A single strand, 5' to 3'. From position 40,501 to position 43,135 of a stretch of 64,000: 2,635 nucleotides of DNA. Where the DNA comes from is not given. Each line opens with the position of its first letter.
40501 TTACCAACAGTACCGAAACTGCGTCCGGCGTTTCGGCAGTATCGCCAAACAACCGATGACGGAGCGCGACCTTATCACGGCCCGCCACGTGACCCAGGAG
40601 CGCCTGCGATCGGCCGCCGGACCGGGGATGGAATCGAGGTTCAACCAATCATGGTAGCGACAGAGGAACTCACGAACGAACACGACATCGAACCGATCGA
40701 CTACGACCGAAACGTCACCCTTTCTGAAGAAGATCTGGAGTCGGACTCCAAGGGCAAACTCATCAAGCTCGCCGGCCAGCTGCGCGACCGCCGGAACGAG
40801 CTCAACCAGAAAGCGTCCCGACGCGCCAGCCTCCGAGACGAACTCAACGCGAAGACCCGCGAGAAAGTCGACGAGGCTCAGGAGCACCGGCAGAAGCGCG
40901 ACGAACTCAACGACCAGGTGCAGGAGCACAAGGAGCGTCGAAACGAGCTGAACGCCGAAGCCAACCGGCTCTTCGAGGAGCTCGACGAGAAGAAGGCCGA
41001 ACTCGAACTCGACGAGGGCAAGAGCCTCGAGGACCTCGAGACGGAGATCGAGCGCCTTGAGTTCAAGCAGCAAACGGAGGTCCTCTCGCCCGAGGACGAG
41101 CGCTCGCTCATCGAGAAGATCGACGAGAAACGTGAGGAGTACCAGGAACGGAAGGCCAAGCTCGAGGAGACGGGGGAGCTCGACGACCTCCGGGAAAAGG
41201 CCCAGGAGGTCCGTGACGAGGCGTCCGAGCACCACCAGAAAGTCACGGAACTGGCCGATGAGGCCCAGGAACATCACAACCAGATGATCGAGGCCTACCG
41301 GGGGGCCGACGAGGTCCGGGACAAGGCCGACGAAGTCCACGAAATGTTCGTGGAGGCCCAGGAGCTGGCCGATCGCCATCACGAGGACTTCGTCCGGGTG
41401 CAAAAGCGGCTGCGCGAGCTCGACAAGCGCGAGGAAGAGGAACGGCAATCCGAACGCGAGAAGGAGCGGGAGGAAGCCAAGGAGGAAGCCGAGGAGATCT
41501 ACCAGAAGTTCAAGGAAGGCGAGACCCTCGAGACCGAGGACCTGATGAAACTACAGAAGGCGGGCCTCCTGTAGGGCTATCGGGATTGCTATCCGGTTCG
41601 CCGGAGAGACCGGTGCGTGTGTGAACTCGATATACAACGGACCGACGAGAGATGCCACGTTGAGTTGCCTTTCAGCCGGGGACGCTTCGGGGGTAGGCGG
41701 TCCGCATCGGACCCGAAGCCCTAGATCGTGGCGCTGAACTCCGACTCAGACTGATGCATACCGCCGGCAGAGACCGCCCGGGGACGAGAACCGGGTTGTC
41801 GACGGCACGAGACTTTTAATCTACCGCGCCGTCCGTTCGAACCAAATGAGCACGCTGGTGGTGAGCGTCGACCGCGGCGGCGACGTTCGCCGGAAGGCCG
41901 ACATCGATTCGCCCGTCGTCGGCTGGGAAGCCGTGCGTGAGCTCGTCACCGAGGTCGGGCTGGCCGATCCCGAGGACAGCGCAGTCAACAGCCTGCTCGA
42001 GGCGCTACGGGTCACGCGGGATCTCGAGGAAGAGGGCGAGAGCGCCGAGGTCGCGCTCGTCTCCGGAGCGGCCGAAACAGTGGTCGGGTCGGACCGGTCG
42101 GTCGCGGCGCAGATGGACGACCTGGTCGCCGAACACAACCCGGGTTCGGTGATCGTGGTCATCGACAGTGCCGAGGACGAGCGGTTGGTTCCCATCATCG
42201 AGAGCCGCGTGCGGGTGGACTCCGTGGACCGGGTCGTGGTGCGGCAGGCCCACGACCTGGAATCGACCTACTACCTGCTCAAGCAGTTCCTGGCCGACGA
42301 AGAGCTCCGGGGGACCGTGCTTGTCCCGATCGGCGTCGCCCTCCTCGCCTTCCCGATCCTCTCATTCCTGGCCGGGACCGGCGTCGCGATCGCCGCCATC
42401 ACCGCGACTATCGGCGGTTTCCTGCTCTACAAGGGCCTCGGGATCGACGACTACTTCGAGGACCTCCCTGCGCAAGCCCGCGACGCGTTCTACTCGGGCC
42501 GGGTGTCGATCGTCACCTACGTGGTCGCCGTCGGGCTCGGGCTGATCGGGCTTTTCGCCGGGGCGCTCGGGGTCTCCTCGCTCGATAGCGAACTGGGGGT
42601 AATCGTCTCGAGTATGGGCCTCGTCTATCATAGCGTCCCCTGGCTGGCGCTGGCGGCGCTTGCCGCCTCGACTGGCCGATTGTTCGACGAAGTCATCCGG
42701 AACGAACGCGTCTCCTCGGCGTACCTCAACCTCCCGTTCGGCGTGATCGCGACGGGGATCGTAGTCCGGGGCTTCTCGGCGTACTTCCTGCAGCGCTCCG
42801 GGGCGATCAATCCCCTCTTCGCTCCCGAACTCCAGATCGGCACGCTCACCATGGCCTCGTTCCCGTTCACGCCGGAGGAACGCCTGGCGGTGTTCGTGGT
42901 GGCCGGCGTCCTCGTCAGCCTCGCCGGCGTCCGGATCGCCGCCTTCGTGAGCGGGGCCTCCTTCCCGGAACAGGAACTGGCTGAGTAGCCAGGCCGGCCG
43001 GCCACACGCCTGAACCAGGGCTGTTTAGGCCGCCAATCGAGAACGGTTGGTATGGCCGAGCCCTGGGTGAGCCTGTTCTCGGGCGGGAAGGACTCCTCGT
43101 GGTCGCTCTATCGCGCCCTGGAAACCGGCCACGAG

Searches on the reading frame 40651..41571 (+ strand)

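Call 82: search_protein_families(library=pfam, proteins=[window:40651-41571:+], max_evalue=0.001)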
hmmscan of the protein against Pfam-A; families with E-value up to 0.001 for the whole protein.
window:40651-41571:+ (307 aa): 1 family
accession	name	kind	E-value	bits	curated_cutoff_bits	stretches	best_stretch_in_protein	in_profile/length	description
PF23435.1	DUF7121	-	8.7e-138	459.3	29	1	1-307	1-307/307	Family of unknown function (DUF7121)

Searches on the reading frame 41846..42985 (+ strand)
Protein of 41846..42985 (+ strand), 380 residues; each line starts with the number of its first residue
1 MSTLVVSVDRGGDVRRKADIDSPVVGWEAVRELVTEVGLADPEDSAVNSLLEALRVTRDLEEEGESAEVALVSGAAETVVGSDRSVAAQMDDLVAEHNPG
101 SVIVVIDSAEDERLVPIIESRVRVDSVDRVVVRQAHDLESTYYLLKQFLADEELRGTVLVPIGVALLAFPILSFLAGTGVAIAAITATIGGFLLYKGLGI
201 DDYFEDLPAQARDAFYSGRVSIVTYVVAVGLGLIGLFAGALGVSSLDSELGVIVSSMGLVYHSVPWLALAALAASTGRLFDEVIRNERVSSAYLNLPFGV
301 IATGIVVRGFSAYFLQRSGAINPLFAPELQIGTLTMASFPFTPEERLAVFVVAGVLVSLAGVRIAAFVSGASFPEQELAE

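Call 82: search_protein_families(library=pfam, proteins=[window:41846-42985:+], max_evalue=0.001)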
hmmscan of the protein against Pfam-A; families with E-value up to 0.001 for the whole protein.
window:41846-42985:+ (380 aa): 1 family
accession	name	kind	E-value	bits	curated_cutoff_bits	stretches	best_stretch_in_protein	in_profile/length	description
PF04123.18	DUF373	-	4.5e-108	362.1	28.3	1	3-358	2-334/335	Domain of unknown function (DUF373)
